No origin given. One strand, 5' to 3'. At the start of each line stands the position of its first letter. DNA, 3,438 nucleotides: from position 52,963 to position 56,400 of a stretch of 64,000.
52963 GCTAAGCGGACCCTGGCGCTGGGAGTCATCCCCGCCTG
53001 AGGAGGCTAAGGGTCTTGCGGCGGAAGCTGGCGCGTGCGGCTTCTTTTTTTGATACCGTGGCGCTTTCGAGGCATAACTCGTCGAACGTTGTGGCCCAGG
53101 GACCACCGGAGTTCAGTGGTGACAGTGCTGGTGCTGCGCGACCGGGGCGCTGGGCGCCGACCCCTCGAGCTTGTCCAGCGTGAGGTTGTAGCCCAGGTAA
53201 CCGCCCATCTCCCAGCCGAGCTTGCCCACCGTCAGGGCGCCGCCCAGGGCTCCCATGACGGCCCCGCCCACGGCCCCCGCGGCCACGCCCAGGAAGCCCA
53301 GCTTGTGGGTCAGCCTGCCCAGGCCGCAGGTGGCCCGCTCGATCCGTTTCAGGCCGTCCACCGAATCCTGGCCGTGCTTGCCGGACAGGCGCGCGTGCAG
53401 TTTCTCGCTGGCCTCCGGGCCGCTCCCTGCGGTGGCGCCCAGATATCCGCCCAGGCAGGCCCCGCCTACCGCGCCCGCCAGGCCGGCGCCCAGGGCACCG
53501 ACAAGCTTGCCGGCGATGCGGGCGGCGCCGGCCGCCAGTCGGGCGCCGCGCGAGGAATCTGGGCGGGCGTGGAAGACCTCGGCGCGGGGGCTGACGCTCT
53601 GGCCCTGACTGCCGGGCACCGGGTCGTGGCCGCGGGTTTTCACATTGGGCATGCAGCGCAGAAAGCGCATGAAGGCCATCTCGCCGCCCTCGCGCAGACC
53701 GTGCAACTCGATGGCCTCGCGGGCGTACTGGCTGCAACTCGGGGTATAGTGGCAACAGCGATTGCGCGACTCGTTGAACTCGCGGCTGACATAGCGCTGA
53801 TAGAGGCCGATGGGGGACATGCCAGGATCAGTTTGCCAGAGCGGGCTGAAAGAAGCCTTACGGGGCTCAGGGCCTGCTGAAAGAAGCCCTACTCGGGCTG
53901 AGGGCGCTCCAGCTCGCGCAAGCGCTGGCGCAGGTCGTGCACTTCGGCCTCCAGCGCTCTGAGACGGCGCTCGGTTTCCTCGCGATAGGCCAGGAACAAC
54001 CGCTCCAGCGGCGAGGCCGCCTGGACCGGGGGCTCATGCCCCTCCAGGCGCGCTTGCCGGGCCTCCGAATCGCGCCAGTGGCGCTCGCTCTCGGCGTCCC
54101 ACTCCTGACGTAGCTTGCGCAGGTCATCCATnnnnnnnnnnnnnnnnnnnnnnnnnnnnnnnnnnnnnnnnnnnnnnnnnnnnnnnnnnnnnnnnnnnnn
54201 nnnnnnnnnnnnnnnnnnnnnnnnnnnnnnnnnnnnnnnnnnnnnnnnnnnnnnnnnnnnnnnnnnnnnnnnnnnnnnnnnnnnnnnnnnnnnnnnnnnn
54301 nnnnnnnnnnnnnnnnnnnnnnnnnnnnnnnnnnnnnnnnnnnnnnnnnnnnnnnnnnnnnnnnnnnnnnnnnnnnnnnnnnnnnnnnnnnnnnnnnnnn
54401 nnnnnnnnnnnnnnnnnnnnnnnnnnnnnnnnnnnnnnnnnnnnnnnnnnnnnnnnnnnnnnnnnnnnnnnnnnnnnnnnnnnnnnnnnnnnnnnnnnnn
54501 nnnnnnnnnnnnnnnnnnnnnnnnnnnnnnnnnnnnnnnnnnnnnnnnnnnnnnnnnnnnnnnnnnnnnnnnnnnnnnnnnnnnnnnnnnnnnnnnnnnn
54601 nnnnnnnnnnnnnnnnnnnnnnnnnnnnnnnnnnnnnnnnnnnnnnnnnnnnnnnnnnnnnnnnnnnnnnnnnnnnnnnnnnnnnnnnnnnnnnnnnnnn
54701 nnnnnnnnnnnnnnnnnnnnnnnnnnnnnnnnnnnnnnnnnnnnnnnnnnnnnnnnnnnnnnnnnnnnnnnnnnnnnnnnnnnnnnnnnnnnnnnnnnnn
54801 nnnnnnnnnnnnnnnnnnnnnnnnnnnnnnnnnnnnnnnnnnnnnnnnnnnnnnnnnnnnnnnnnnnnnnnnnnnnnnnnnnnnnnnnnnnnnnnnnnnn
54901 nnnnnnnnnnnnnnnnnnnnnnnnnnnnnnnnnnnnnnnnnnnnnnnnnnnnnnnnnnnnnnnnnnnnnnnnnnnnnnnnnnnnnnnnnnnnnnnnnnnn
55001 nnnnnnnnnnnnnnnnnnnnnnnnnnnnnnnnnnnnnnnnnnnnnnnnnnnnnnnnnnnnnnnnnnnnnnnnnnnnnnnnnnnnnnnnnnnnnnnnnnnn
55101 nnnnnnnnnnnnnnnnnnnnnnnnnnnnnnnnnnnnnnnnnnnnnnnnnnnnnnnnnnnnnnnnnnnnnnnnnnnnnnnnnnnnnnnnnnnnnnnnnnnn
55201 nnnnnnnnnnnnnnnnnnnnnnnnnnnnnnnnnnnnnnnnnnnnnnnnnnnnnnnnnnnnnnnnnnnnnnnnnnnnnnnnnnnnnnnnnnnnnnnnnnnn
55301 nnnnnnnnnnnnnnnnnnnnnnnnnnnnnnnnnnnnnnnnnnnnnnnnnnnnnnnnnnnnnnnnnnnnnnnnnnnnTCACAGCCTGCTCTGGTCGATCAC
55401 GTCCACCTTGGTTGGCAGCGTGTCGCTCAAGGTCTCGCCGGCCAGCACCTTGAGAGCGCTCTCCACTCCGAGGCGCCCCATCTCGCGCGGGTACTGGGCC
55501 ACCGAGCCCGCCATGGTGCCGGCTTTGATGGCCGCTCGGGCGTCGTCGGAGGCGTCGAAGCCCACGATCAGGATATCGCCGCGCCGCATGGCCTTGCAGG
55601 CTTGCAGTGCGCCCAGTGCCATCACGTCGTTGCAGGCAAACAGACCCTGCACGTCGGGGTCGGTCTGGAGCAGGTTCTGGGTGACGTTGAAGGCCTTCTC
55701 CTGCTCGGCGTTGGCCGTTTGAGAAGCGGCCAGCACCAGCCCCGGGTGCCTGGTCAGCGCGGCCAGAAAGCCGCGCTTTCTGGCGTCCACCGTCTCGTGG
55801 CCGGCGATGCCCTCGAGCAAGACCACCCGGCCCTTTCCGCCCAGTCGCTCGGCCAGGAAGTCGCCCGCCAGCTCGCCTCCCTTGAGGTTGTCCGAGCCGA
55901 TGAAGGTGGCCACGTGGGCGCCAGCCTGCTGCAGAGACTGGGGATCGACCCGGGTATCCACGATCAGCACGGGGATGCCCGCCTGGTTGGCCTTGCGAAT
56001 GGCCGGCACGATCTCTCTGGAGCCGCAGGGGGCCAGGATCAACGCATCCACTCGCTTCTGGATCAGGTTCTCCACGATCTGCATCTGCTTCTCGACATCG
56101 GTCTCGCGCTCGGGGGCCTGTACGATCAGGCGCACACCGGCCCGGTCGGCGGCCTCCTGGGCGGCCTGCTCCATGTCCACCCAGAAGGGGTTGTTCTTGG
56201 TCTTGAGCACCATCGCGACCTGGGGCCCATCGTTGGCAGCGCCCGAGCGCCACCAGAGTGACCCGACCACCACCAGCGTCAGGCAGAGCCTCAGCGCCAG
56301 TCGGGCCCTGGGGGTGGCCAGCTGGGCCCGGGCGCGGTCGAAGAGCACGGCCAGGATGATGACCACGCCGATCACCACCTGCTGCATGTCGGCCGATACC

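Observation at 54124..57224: In-frame fusion of ABC sugar permease and periplasmic binding protein, with a coupled 417-aa unknown protein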

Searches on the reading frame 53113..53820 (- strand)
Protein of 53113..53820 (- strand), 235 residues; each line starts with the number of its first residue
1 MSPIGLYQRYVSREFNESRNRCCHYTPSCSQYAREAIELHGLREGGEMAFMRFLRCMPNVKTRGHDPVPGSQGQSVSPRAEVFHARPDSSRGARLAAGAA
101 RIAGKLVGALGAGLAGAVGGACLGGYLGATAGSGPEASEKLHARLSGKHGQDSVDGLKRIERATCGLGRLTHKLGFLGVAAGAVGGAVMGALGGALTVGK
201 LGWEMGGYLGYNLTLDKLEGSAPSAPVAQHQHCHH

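Call 5: search_protein_families(library=pfam, proteins=[window:53113-53820:-], max_evalue=0.01)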
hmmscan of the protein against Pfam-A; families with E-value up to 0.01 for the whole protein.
window:53113-53820:- (235 aa): 1 family
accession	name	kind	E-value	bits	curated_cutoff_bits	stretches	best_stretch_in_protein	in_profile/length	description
PF01809.23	YidD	-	1.3e-17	63.8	27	1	3-68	7-67/67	Putative membrane protein insertion efficiency factor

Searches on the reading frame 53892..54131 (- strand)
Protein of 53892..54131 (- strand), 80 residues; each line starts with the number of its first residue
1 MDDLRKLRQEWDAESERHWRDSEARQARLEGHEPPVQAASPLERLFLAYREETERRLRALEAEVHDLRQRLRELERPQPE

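Call 71: search_protein_families(library=padloc, proteins=[window:53892-54131:-], max_evalue=0.01)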
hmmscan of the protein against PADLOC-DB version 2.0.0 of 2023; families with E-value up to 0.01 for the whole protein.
window:53892-54131:- (80 aa): 0 families

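Call 72: search_protein_families(library=pfam, proteins=[window:53892-54131:-], max_evalue=0.001)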
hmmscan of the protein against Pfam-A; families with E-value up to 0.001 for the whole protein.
window:53892-54131:- (80 aa): 0 families

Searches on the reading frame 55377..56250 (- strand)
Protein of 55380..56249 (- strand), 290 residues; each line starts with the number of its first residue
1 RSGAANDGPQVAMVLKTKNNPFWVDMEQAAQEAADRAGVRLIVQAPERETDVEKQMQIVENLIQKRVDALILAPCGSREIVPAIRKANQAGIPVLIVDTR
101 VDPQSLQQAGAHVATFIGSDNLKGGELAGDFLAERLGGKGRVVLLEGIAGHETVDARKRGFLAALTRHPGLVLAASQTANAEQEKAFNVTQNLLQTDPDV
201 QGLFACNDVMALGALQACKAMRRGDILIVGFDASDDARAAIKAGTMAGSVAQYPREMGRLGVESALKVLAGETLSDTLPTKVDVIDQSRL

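Call 56: search_solved_structures(query=window:55377-56250:-, max_evalue=1e-45, show_alignments=5)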
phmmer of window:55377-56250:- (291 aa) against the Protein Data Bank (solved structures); distinct sequences matched with E-value up to 1e-45: 0.

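Call 57: search_solved_structures(query=window:55380-56249:-, max_evalue=1e-45, show_alignments=5)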
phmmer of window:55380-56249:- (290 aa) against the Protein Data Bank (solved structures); distinct sequences matched with E-value up to 1e-45: 12.
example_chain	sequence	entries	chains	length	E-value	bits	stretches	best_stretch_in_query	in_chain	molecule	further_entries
2ioy_A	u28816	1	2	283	6e-62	212.7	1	11-287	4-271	Periplasmic sugar-binding protein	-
5dte_A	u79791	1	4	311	8.2e-60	205.7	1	6-276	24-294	Monosaccharide-transporting ATPase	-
2gx6_A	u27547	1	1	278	1.2e-52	182.1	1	11-283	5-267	D-ribose-binding periplasmic protein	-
1dbp_A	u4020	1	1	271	1.7e-52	181.7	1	11-282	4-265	D-RIBOSE-BINDING PROTEIN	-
1urp_A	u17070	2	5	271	1.8e-52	181.6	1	11-282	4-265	D-RIBOSE-BINDING PROTEIN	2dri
1ba2_A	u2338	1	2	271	2.4e-52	181.2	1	11-282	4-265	D-RIBOSE-BINDING PROTEIN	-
1drj_A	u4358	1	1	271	2e-51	178.2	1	11-282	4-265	D-RIBOSE-BINDING PROTEIN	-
1drk_A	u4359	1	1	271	6.1e-51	176.6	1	11-282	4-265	D-RIBOSE-BINDING PROTEIN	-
4zjp_A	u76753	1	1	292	8.1e-50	172.9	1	11-285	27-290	Monosaccharide-transporting ATPase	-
8wl5_A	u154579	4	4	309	4.8e-48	167.1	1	9-264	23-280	Allose ABC transporter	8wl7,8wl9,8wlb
1gub_A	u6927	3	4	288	5.8e-48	166.8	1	10-264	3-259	D-ALLOSE-BINDING PERIPLASMIC PROTEIN | PROTEIN (PRECURSOR OF PERIPLASMIC SUGAR RECEPTOR)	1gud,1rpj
7e7m_A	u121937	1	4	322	3.6e-46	161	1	11-275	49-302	D-ribose ABC transporter substrate-binding protein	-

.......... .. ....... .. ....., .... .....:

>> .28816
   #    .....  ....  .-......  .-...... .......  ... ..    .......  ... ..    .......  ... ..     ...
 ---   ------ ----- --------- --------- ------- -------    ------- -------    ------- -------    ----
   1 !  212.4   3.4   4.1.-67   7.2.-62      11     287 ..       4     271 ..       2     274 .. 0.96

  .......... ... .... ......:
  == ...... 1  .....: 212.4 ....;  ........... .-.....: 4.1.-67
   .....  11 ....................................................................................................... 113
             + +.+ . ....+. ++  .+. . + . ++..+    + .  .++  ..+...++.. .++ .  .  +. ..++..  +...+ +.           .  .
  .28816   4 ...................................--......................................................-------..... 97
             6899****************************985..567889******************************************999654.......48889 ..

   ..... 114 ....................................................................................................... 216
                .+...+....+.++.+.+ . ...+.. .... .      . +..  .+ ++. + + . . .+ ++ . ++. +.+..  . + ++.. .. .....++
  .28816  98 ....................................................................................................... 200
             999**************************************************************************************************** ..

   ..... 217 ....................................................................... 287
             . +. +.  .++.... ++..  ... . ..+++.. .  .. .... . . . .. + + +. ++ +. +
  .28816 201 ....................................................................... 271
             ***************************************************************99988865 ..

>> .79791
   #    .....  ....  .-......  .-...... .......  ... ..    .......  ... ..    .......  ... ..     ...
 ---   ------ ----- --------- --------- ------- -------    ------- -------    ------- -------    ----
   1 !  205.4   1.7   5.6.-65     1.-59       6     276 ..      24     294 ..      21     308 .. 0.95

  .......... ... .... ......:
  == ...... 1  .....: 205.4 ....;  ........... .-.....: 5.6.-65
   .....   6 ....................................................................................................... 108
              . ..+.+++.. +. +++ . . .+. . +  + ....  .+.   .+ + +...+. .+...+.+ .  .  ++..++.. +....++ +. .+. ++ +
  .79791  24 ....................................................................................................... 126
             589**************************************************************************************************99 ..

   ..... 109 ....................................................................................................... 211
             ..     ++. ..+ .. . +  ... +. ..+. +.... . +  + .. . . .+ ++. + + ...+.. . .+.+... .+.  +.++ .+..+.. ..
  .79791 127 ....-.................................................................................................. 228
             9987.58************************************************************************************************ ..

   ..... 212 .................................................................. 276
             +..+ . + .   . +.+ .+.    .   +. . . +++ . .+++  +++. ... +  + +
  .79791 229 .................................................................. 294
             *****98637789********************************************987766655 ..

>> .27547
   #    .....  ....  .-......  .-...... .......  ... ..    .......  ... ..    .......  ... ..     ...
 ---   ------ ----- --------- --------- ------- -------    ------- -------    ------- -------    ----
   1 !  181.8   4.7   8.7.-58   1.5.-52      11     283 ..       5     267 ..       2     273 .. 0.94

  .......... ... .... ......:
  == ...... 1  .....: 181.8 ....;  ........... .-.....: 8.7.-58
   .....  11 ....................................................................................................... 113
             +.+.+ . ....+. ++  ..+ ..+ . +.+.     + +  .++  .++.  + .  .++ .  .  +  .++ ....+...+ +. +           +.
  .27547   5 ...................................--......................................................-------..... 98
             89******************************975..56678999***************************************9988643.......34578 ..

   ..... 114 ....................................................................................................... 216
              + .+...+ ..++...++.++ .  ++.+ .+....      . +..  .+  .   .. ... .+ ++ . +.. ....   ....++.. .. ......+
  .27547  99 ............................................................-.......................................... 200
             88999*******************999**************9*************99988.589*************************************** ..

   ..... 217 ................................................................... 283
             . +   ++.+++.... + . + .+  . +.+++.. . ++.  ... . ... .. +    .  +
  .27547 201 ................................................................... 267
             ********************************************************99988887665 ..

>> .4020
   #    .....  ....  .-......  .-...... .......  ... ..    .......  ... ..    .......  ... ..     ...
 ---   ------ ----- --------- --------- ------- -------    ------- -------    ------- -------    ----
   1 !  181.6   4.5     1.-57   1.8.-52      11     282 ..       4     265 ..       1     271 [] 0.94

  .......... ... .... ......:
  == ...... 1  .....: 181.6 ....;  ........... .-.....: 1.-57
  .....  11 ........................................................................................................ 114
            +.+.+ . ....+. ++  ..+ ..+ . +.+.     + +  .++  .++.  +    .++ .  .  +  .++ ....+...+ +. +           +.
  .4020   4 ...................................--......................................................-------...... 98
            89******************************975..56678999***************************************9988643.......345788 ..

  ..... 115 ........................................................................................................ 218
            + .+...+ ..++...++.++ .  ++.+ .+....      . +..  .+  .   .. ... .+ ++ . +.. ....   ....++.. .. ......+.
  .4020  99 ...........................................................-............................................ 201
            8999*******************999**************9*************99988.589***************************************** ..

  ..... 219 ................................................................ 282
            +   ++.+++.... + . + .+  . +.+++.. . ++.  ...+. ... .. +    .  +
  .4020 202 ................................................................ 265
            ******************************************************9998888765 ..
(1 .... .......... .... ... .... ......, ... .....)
